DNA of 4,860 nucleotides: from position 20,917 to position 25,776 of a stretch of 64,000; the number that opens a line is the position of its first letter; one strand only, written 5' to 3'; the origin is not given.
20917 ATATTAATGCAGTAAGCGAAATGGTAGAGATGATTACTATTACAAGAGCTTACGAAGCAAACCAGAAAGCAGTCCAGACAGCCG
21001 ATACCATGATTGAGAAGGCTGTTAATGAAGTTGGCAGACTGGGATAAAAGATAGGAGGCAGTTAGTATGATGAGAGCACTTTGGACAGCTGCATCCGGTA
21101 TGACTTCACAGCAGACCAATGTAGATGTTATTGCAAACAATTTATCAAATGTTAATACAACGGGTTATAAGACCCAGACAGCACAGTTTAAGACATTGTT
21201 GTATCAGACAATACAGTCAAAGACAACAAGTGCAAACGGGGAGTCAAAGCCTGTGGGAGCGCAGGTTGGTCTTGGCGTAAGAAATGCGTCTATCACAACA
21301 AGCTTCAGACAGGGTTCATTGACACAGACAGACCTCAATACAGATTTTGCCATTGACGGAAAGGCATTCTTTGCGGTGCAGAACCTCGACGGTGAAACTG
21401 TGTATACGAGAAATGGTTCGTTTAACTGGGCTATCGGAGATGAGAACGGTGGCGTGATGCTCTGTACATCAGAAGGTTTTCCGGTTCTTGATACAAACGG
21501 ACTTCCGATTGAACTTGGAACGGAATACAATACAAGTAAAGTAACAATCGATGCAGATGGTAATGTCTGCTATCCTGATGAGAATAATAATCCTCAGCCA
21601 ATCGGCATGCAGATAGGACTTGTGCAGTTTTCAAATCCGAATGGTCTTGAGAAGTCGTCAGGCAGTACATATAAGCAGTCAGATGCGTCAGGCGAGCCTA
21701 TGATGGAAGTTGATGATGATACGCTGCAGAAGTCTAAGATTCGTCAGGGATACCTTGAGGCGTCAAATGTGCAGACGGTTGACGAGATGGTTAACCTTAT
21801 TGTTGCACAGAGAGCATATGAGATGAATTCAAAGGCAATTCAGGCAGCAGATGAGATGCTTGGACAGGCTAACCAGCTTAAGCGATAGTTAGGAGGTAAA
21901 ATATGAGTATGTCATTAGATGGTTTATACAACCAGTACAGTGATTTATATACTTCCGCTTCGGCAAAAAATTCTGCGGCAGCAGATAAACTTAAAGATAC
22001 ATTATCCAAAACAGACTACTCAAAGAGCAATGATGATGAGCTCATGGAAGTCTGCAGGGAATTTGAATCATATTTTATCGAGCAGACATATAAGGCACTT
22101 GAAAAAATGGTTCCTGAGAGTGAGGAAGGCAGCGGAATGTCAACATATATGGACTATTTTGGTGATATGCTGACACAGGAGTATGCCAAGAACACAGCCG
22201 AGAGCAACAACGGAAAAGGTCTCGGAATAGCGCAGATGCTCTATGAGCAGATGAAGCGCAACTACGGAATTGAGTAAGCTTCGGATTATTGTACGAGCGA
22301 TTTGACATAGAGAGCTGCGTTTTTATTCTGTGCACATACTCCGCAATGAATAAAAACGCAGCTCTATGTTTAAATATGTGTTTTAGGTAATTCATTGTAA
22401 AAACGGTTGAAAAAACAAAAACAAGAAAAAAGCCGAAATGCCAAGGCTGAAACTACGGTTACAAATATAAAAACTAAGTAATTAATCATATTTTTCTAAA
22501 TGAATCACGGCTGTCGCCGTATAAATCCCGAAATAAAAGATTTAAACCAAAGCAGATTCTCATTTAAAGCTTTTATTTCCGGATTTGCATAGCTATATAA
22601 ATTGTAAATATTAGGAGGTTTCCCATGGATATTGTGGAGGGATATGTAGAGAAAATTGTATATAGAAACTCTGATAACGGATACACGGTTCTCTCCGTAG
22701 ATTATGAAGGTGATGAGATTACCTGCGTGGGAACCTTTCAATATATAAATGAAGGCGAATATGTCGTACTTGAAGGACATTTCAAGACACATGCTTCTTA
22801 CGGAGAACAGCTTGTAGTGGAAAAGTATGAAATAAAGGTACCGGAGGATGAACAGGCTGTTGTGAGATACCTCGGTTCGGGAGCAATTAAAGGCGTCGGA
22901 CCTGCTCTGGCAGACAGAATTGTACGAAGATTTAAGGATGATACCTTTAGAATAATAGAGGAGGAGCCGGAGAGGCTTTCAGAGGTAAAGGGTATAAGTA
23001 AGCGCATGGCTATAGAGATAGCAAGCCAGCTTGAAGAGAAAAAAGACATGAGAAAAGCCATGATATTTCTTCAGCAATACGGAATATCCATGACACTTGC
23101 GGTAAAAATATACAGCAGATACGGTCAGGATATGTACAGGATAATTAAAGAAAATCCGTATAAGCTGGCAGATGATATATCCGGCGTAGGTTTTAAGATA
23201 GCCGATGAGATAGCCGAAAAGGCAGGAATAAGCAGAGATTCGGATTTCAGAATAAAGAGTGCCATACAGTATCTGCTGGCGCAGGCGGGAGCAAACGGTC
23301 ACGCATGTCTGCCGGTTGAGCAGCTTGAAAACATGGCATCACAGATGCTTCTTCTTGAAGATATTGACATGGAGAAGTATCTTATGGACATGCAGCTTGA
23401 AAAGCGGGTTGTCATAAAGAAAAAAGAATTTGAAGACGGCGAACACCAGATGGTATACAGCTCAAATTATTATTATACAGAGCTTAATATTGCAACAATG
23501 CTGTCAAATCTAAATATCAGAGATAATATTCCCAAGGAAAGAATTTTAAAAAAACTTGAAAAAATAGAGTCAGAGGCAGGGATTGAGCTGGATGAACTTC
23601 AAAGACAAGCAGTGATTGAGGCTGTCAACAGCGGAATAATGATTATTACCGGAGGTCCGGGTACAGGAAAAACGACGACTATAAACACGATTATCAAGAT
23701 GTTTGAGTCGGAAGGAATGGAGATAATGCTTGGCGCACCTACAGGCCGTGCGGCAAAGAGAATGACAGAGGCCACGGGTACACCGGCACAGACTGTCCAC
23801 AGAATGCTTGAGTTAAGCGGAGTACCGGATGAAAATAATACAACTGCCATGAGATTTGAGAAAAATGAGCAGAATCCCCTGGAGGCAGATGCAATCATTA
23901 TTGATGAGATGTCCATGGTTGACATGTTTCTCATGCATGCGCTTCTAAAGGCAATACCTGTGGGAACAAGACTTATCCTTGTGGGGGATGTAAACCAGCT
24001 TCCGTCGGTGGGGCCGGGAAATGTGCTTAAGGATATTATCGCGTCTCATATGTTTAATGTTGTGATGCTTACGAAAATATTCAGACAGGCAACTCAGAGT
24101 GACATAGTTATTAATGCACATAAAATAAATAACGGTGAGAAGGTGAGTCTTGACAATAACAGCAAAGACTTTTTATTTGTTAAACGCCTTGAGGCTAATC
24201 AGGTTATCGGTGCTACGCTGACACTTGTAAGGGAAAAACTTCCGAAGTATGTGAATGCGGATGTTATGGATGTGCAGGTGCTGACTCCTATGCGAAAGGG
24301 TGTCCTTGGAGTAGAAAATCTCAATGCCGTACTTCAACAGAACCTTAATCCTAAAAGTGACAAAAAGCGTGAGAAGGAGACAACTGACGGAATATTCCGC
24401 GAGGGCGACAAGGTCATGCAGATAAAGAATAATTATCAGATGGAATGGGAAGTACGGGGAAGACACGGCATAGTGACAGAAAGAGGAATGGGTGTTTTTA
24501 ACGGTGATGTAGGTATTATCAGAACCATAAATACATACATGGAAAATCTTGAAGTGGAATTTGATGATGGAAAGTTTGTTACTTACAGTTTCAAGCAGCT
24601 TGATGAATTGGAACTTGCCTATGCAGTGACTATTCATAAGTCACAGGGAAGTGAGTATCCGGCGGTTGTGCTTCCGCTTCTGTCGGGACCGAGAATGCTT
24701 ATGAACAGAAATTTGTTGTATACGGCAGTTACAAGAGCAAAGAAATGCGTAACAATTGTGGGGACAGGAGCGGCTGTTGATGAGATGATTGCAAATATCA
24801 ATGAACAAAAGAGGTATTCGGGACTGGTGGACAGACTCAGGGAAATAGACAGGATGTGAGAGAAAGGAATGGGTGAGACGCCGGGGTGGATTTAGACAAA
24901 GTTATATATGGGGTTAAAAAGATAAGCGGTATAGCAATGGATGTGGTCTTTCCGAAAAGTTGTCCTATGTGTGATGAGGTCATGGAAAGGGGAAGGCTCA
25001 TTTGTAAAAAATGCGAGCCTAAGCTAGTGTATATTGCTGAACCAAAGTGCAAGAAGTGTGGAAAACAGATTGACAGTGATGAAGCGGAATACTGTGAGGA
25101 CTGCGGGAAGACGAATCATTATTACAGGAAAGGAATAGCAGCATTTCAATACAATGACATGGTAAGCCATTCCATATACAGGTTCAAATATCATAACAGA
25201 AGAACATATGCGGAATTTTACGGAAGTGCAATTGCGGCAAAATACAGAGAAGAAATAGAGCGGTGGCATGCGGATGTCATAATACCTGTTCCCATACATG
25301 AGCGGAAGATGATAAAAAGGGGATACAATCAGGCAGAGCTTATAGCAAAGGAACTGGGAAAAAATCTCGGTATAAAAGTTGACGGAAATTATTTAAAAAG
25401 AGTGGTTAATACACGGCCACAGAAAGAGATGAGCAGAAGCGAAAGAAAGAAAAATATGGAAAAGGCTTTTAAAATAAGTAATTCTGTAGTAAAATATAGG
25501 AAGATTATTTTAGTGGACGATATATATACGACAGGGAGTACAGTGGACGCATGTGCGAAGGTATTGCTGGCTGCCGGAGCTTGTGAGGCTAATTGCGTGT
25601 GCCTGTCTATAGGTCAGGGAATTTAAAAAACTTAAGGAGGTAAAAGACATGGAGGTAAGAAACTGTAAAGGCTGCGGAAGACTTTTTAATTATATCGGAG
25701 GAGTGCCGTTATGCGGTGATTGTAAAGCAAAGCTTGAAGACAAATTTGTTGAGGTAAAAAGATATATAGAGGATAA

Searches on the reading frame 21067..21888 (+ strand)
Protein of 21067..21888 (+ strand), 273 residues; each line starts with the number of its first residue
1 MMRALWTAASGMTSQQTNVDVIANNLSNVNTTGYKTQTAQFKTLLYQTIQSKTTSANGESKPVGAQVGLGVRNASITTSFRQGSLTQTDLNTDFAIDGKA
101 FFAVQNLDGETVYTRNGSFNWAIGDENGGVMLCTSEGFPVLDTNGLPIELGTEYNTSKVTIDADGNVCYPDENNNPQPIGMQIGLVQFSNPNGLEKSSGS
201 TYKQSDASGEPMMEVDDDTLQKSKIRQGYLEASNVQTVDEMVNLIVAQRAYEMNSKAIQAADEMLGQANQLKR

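Call 17: search_protein_families(library=pfam, proteins=[window:21067-21888:+], max_evalue=0.00001)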
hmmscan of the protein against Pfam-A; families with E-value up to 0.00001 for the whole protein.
window:21067-21888:+ (273 aa): 3 families
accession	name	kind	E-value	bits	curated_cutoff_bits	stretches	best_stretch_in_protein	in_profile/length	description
PF06429.18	Flg_bbr_C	-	2.2e-23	82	23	1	226-271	1-46/46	Flagellar basal body rod FlgEFG protein C-terminal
PF22692.1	LlgE_F_G_D1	-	5.9e-15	55.6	27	1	95-168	1-63/64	Flagellar hook protein FlgE/F/G D1 domain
PF00460.25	Flg_bb_rod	-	2.4e-11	43.8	20.7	1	7-35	3-31/31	Flagella basal body rod protein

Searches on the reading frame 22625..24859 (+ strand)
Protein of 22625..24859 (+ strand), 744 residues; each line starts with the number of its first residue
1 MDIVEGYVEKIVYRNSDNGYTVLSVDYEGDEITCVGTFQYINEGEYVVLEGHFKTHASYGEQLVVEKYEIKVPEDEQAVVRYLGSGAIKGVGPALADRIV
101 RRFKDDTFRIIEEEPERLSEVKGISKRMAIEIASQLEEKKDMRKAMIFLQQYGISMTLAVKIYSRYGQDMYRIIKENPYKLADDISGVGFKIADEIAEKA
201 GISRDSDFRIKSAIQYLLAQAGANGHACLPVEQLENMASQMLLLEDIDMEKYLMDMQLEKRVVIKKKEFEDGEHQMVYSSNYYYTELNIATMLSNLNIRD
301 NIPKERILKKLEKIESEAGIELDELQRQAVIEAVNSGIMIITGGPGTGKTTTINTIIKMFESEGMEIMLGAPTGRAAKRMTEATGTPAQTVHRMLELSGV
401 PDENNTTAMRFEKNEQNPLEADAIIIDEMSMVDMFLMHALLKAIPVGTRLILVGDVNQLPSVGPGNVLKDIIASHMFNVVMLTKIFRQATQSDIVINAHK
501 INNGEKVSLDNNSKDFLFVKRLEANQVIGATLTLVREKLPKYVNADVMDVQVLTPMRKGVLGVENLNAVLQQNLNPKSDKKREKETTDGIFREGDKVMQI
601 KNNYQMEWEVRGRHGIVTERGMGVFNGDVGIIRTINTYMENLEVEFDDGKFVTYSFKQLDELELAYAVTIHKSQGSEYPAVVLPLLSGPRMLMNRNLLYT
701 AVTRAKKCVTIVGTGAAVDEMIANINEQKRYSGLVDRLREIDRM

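Call 18: search_protein_families(library=pfam, proteins=[window:22625-24859:+], max_evalue=0.00001)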
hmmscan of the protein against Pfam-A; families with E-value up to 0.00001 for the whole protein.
window:22625-24859:+ (744 aa): 11 families
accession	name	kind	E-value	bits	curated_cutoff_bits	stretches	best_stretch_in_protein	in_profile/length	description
PF13245.12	AAA_19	-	1.1e-45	155.5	25.1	1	326-464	1-134/134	AAA domain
PF13604.12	AAA_30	-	3e-42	145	27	1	322-507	2-174/191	AAA domain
PF14490.11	HHH_RecD2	-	7e-42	141.7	27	1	138-228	1-92/92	ATP-dependent RecD2 DNA helicase HHH domain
PF23139.1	OB_YrrC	-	1.7e-23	82.8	27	1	2-73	2-76/76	ATP-dependent DNA helicase YrrC, OB-fold domain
PF18335.7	SH3_13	-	2.8e-22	78.7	41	1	566-646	1-65/65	ATP-dependent RecD-like DNA helicase SH3 domain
PF13538.12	UvrD_C_2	-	1.3e-18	67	27.4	1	664-712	1-52/52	UvrD-like helicase C-terminal domain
PF01443.25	Viral_helicase1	-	8.9e-17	62.1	21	1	340-463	2-101/228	Viral superfamily 1 RNA helicase core domain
PF13086.12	AAA_11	-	2.7e-11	44.2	27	0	322-376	2-64/257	AAA domain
PF05970.20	PIF1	-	7.8e-10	39.1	25.9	1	333-502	16-203/223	PIF1-like helicase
PF14520.12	HHH_5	-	1e-07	32.8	27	1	88-137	7-56/57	Helix-hairpin-helix domain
PF13401.12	AAA_22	-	1.2e-07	32.6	27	1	336-454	5-122/130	AAA domain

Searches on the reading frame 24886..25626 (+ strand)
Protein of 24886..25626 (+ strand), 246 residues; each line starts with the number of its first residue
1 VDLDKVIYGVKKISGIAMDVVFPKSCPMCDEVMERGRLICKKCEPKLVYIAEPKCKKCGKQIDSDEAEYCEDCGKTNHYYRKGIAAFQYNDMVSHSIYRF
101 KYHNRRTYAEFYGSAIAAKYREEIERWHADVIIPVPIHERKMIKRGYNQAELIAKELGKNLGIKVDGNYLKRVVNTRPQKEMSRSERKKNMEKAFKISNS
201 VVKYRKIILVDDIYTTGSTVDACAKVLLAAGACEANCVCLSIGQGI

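Call 18: search_protein_families(library=pfam, proteins=[window:24886-25626:+], max_evalue=0.00001)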
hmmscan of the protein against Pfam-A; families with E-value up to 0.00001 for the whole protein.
window:24886-25626:+ (246 aa): 2 families
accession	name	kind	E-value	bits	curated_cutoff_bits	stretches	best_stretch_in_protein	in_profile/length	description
PF18912.6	DZR_2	-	2.9e-15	56.3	27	1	18-73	2-55/56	Double zinc ribbon domain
PF00156.33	Pribosyltran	-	4.3e-07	29.8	26.3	1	117-240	19-123/158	Phosphoribosyl transferase domain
